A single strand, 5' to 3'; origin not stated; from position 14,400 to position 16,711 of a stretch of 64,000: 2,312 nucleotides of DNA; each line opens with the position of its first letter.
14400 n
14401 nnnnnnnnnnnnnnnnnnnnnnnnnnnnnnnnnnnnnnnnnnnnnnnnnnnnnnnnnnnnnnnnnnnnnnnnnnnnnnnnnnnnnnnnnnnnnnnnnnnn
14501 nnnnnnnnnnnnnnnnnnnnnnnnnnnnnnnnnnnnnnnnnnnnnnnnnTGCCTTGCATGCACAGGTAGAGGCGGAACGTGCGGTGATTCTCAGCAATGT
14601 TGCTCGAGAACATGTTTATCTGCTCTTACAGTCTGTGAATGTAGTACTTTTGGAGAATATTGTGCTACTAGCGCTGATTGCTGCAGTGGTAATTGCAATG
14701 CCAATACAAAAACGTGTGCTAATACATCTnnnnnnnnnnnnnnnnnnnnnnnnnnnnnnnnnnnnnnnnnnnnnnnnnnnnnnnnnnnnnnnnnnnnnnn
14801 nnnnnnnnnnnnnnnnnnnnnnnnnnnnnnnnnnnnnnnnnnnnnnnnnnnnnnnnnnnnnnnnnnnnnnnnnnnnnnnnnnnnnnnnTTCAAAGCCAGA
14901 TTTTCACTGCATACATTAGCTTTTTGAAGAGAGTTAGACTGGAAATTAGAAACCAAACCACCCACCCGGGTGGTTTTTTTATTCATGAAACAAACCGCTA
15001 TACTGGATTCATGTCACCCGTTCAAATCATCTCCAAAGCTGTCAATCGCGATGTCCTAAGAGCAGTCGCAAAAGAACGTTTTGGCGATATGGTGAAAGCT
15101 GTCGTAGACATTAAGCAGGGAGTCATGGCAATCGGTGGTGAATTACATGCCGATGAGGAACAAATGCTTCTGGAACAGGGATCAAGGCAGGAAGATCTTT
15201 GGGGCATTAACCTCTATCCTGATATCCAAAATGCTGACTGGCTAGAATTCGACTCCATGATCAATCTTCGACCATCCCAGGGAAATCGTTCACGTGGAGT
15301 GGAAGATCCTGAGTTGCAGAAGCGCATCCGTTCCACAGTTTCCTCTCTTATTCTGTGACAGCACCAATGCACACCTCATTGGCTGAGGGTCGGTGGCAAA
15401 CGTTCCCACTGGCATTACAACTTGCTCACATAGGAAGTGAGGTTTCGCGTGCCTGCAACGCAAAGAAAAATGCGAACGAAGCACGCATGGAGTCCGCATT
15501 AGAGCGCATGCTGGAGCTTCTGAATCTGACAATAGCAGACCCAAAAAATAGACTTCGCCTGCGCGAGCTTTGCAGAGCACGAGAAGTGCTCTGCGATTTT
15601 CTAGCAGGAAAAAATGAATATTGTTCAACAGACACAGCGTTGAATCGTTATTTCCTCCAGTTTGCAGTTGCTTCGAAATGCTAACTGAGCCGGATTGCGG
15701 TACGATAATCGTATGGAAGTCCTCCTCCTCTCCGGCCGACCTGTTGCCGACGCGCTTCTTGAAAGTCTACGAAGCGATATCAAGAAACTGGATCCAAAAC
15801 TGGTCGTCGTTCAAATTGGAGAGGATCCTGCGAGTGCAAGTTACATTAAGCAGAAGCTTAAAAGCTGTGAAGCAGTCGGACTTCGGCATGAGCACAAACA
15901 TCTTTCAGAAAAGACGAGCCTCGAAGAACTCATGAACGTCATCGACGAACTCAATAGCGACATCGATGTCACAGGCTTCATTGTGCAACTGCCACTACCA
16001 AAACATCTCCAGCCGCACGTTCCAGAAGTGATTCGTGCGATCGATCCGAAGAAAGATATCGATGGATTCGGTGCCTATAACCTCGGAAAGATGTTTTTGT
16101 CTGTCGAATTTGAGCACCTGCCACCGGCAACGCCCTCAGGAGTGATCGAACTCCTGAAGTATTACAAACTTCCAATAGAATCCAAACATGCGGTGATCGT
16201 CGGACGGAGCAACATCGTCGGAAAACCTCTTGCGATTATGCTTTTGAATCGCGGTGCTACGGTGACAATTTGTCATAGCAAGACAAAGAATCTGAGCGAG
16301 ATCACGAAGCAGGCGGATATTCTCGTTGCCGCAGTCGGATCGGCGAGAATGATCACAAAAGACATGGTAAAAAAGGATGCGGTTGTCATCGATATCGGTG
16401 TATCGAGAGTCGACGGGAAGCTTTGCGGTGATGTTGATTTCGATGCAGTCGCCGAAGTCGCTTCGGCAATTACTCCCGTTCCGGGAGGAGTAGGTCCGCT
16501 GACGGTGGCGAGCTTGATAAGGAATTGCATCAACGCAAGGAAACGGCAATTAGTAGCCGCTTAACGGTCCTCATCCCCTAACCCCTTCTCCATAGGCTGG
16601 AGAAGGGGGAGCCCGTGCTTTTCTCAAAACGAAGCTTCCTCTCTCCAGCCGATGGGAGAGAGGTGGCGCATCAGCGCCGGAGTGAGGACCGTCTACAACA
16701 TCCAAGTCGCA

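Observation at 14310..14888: Secreted 24-cysteine protein with two tandem modules of exact knottin/ICK-type spacing C-x6-C-x5-CC-x3-C-x6-C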

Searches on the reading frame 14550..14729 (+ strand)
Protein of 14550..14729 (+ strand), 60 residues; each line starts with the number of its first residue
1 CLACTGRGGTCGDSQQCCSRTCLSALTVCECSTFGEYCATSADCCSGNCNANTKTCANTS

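Call 42: find_homologous_proteins(query=A6, max_evalue=1)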
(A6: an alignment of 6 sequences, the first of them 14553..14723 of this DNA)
Query A6 (6 sequences) (57 aa, profile of the alignment): 2 proteins with E <= 1 among 11 candidates.
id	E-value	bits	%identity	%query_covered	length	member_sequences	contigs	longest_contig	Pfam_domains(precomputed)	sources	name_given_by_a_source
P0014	9.5e-4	37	45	35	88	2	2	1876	-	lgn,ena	-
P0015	4.0e-1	29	58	21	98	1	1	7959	-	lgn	-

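Call 50: predict_structure(alignment_id=A3)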
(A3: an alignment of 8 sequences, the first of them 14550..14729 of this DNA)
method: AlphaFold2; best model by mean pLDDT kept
length: 60 residues; sequences in the alignment: 8
mean_pLDDT: 64.4   pTM: 0.42
mean pLDDT of the five models: 64.4, 46.5, 45.7, 38.7, 36.6
residues with pLDDT >= 90: 0; 70-90: 24; 50-70: 28; < 50: 8
segments of 3 or more residues with pLDDT < 50: 1-8
pLDDT, mean of each block of 10 residues (from residue 1): 46 57 55 75 76 78
secondary structure, 60 per line:
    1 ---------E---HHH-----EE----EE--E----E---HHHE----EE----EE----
elements in order:

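Call 53: fold_search(model_id=the predicted structure, library=pdb)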
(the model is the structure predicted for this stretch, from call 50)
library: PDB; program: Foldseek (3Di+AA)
matches with E <= 10: 13; with E <= 0.001: 0
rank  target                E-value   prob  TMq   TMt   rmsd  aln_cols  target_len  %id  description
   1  6ena_MODEL_1_A        1.2e+00  0.44  0.41  0.69   2.3        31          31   32  Nemertide alpha-1 (released 2018-03-14)
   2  6px7_MODEL_1_A        1.4e+00  0.60  0.43  0.70   1.2        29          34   31  Dg12a in Weaponisation 'on the fly': Convergent recruitment of knottin and defensin scaffolds as neurotoxins i (released 2020-01-22)
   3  1nix_MODEL_1_A        1.7e+00  0.44  0.44  0.71   2.0        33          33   39  THREE DIMENSIONAL SOLUTION STRUCTURE OF HAINANTOXIN-I BY 2D 1H-NMR (released 2003-01-14)
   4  5fzv_MODEL_1_A        2.0e+00  0.35  0.34  0.61   0.8        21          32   43  High resolution solution NMR structure of the spider venom peptide U3- scytotoxin-Sth1a (released 2016-06-08)
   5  1hvw_MODEL_1_A        2.8e+00  0.28  0.37  0.80   1.1        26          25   31  HAIRPINLESS MUTANT OF OMEGA-ATRACOTOXIN-HV1A (released 2001-01-17)
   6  1axh_MODEL_1_A        2.8e+00  0.09  0.28  0.44   5.6        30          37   30  ATRACOTOXIN-HVI FROM HADRONYCHE VERSUTA (AUSTRALIAN FUNNEL-WEB SPIDER, NMR, 20 STRUCTURES (released 1997-11-12)
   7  4aoq_E                5.7e+00  0.07  0.29  0.47   1.4        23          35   39  Cationic trypsin in complex with mutated Spinacia oleracea trypsin inhibitor III (SOTI-III) (F14A) (released 2013-01-09)
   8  9nvh_MODEL_1_A        6.6e+00  0.09  0.33  0.53   1.2        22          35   32  NMR structure of conotoxin k-SrXIA (released 2025-05-14)
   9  1la4_MODEL_1_A        7.6e+00  0.15  0.42  0.69   1.5        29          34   38  Solution Structure of SGTx1 (released 2003-11-11)
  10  8se8_X                7.6e+00  0.13  0.35  0.53   1.5        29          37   28  HTRA-1 PD/SA bound to CKP 1G10 (released 2024-07-03)
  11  1lpa_A                8.1e+00  0.09  0.26  0.19   0.4        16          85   50  INTERFACIAL ACTIVATION OF THE LIPASE-PROCOLIPASE COMPLEX BY MIXED MICELLES REVEALED BY X-RAY CRYSTALLOGRAPHY (released 1994-11-01)
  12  6ceg_MODEL_1_A        8.7e+00  0.15  0.43  0.77   1.6        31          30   35  Solution NMR structure of the omega conotoxin MoVIB from Conus moncuri (released 2018-03-07)
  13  8se8_N                8.7e+00  0.09  0.33  0.51   1.6        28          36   28  HTRA-1 PD/SA bound to CKP 1G10 (released 2024-07-03)

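Call 68: fold_search(model_id=the predicted structure, library=viral)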
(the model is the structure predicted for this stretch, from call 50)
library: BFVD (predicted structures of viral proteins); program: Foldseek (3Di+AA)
matches with E <= 10: 25; with E <= 0.001: 0
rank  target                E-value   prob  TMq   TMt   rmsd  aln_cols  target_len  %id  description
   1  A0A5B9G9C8            8.4e-02  1.00  0.46  0.32   0.5        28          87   39  Ctl [Mamestra configurata nucleopolyhedrovirus]
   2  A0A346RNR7            1.3e-01  0.99  0.44  0.55   0.5        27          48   37  Ctl [Cryptophlebia peltastica nucleopolyhedrovirus]
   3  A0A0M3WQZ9            1.8e-01  0.99  0.46  0.45   0.5        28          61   36  Conotoxin-like protein 1 [Perigonia lusca single nucleopolyhedrovirus]
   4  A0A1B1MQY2            2.1e-01  0.99  0.46  0.39   0.5        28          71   39  Conotoxin-like protein-2 [Lymantria dispar multicapsid nuclear polyhedrosis virus]
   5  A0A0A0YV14            2.4e-01  0.98  0.46  0.37   0.5        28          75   36  CTL-1 [Lymantria dispar multicapsid nuclear polyhedrosis virus]
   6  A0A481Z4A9            5.6e-01  0.16  0.31  0.16   7.0        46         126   39  Transmembrane protein [Pithovirus LCPAC201]
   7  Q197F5                6.5e-01  0.18  0.31  0.10   7.7        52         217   33  Uncharacterized protein 005L [Invertebrate iridescent virus 3]
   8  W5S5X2                8.6e-01  0.18  0.41  0.08   6.8        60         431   28  EGF-like domain protein [Pithovirus sibericum]
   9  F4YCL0                1.4e+00  0.72  0.40  0.05   0.7        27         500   37  (no name in the UniProt tables at hand)
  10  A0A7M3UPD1            1.5e+00  0.35  0.28  0.09   0.3        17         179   59  Uncharacterized protein [Pyramimonas orientalis virus]
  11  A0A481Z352            1.6e+00  0.10  0.36  0.09   8.4        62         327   19  Transmembrane protein [Pithovirus LCPAC101]
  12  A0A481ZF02            2.5e+00  0.12  0.33  0.05   4.8        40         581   18  Transmembrane protein [Pithovirus LCPAC404]
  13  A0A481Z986            3.1e+00  0.13  0.38  0.28   3.7        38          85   37  Transmembrane protein [Pithovirus LCPAC401]
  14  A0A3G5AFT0            3.5e+00  0.06  0.29  0.07   8.8        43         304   28  Transmembrane protein [Solivirus sp.]
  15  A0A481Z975            3.8e+00  0.30  0.37  0.05   0.8        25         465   24  Transmembrane protein [Pithovirus LCPAC304]
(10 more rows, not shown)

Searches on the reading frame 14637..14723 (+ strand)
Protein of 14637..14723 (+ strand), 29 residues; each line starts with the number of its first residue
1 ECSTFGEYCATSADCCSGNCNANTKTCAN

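Call 64: search_solved_structures(query=A4, max_evalue=10, show_alignments=4)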
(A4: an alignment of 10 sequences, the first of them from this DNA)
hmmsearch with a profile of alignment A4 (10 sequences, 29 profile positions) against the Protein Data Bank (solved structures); distinct sequences matched with E-value up to 10: 23.
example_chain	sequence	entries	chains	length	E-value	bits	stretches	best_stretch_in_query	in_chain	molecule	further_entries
6px7_A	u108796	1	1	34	1.4e-08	37.7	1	1-29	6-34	Venom polypeptide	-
5fzv_A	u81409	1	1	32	0.004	20.2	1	1-22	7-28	Venom peptide U3-SYTX-Sth1a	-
5fzw_A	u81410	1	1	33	0.017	18.2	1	1-22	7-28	Venom peptide U3-SYTX-Sth1h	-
1axh_A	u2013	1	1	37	0.097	15.8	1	1-22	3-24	ATRACOTOXIN-HVI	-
6nk9_A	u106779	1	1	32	0.13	15.3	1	2-18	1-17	Aca Toxin 1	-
1mvj_A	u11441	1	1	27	0.17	15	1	2-20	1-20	SVIB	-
6ena_A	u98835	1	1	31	0.2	14.8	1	2-20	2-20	Nemertide alpha-1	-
2mau_A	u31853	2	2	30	0.23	14.6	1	2-16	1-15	Wrightide R1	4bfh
1kcp_A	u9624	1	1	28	0.32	14.2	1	9-28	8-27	KAPPA-CONOTOXIN PVIIA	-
1av3_A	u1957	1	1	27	0.34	14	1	9-28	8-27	Kappa-conotoxin PVIIA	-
1q3j_A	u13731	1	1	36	0.38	13.9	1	2-21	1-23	ALO3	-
2n8h_A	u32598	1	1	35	0.44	13.7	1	14-27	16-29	conotoxin-muOxi-GVIIJ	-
2n8e_A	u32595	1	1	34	0.52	13.5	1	9-28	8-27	Kappa-conotoxin PVIIA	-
6f61_A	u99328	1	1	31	0.53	13.5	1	2-29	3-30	purotoxin-6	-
1c6w_A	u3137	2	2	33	0.79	12.9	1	9-20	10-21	MAUROCALCIN | D-MAUROCALCINE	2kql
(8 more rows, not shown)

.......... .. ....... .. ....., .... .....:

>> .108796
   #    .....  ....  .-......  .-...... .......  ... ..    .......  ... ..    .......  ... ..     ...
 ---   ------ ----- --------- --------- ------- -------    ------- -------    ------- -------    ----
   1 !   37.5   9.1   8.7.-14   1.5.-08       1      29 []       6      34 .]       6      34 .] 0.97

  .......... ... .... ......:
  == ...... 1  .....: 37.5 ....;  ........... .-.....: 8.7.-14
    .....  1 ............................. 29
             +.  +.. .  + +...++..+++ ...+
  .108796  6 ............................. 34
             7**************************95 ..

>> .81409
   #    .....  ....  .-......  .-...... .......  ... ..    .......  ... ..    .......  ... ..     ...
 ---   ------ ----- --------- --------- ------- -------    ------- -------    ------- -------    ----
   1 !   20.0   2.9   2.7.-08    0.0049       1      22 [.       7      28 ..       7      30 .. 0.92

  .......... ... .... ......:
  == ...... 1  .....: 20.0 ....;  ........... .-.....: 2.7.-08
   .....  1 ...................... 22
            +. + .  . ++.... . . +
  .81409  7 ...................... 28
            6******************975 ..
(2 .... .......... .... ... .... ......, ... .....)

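Call 67: search_solved_structures(query=A7, max_evalue=10, show_alignments=3)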
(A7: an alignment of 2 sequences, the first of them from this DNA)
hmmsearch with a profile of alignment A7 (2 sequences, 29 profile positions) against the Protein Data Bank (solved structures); distinct sequences matched with E-value up to 10: 10.
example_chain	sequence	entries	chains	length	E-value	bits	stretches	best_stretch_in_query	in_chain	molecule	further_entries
6px7_A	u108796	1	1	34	0.11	15.8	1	2-21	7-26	Venom polypeptide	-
2n8h_A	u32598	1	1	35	0.12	15.7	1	2-28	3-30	conotoxin-muOxi-GVIIJ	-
2mqf_A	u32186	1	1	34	0.18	15.1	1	1-27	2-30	Mu-theraphotoxin-Hhn2b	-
1nix_A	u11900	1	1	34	0.18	15.1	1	1-27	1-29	HAINANTOXIN-I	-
5fzx_A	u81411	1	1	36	0.22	14.9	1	1-11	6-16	U5-SCYTOTOXIN-STH1A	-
6f61_A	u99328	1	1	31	0.88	12.9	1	2-27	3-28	purotoxin-6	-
2mau_A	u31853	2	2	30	1.2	12.5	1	2-16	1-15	Wrightide R1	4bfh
6gft_A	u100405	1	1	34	1.4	12.3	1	1-27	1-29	cyriotoxin-1a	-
1c6w_A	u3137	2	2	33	1.5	12.2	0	9-21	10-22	MAUROCALCIN | D-MAUROCALCINE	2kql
6nk9_A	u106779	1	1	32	9.9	9.6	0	2-18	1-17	Aca Toxin 1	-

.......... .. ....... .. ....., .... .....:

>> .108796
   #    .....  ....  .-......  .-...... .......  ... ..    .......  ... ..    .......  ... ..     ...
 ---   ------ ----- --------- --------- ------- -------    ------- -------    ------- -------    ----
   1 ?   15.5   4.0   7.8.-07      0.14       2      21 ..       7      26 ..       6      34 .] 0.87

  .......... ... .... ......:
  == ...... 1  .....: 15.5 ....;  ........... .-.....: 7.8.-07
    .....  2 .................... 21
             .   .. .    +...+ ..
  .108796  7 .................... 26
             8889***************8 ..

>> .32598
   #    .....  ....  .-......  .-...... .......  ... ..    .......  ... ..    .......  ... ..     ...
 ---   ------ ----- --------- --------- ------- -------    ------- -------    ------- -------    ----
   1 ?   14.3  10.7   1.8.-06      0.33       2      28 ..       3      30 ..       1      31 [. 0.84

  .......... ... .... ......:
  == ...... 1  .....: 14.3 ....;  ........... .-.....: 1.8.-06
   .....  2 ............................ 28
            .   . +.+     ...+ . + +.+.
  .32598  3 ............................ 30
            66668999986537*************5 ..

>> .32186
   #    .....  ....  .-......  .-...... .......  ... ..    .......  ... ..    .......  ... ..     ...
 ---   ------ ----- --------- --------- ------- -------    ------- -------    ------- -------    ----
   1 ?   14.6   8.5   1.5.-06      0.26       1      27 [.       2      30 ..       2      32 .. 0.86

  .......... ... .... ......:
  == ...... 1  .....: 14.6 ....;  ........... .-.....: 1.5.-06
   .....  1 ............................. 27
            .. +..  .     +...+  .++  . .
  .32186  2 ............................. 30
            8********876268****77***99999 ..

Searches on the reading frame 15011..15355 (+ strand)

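Call 69: search_protein_families(library=phrogs, proteins=[window:15011-15355:+], max_evalue=0.01)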
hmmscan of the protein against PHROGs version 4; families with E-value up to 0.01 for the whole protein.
window:15011-15355:+ (115 aa): 0 families

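Call 70: search_protein_families(library=pfam, proteins=[window:15011-15355:+], max_evalue=1)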
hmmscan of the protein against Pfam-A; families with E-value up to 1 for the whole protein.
window:15011-15355:+ (115 aa): 1 family
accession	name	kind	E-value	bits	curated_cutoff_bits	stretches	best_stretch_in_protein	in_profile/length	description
PF18924.5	DUF5674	-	1.3e-34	119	27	1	6-112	2-108/109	Protein of unknown function (DUF5674)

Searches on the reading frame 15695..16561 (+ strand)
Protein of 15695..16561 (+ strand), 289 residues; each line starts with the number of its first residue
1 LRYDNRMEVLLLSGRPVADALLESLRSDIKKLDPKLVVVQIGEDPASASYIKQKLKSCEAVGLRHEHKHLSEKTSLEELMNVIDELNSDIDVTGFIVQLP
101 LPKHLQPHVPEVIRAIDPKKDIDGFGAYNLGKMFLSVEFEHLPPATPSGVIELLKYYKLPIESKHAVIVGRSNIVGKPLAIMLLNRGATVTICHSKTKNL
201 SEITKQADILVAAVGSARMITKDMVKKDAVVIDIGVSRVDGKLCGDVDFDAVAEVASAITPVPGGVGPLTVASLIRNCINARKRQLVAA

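Call 14: search_protein_families(library=ncbifam, proteins=[window:15695-16561:+], max_evalue=0.01)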
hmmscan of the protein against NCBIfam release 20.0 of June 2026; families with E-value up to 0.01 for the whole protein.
window:15695-16561:+ (289 aa): 43 families (the best 25 are shown)
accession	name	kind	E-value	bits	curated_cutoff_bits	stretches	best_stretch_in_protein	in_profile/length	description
NF010770.0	PRK14173.1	equivalog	3.8e-96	321.7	411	1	7-285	1-281/287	bifunctional 5,10-methylene-tetrahydrofolate dehydrogenase/ 5,10-methylene-tetrahydrofolate cyclohydrolase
NF010787.0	PRK14191.1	equivalog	2.3e-95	319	423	1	10-285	2-280/285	bifunctional methylenetetrahydrofolate dehydrogenase/methenyltetrahydrofolate cyclohydrolase FolD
NF010786.0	PRK14189.1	subfamily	3.7e-94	315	421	1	30-285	29-281/285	bifunctional methylenetetrahydrofolate dehydrogenase/methenyltetrahydrofolate cyclohydrolase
NF010773.0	PRK14176.1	equivalog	4.4e-93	311.8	437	1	6-284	5-285/287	bifunctional 5,10-methylene-tetrahydrofolate dehydrogenase/ 5,10-methylene-tetrahydrofolate cyclohydrolase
NF010775.0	PRK14178.1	equivalog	3.8e-91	305.2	465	1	11-285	2-274/279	bifunctional methylenetetrahydrofolate dehydrogenase/methenyltetrahydrofolate cyclohydrolase FolD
NF010776.0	PRK14179.1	equivalog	8.5e-91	304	445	1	23-286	16-282/284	bifunctional methylenetetrahydrofolate dehydrogenase/methenyltetrahydrofolate cyclohydrolase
NF010783.0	PRK14186.1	equivalog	1e-90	303.9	333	1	21-285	14-285/297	bifunctional methylenetetrahydrofolate dehydrogenase/methenyltetrahydrofolate cyclohydrolase FolD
NF010781.0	PRK14184.1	equivalog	1.2e-89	300.2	438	1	10-285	2-283/286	bifunctional 5,10-methylene-tetrahydrofolate dehydrogenase/ 5,10-methylene-tetrahydrofolate cyclohydrolase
NF008058.0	PRK10792.1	equivalog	7.1e-89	297.6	355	1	12-284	6-281/285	bifunctional methylenetetrahydrofolate dehydrogenase/methenyltetrahydrofolate cyclohydrolase FolD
NF010785.0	PRK14188.1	subfamily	6.6e-88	294.5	396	1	29-285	23-289/297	bifunctional methylenetetrahydrofolate dehydrogenase/methenyltetrahydrofolate cyclohydrolase FolD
NF010766.0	PRK14169.1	equivalog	7.5e-86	288.1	450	1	11-285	4-280/283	bifunctional methylenetetrahydrofolate dehydrogenase/methenyltetrahydrofolate cyclohydrolase FolD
NF010771.0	PRK14174.1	equivalog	8.5e-83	277.9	530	1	22-284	21-291/295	bifunctional 5,10-methylene-tetrahydrofolate dehydrogenase/ 5,10-methylene-tetrahydrofolate cyclohydrolase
NF010778.0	PRK14181.1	equivalog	2.1e-82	276.8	503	1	10-283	1-283/287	bifunctional methylenetetrahydrofolate dehydrogenase/methenyltetrahydrofolate cyclohydrolase FolD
NF010769.0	PRK14172.1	equivalog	3.3e-82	275.9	392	1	30-280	29-275/278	bifunctional 5,10-methylene-tetrahydrofolate dehydrogenase/ 5,10-methylene-tetrahydrofolate cyclohydrolase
NF010780.0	PRK14183.1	equivalog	3.3e-82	275.9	480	1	29-285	27-280/283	bifunctional 5,10-methylene-tetrahydrofolate dehydrogenase/ 5,10-methylene-tetrahydrofolate cyclohydrolase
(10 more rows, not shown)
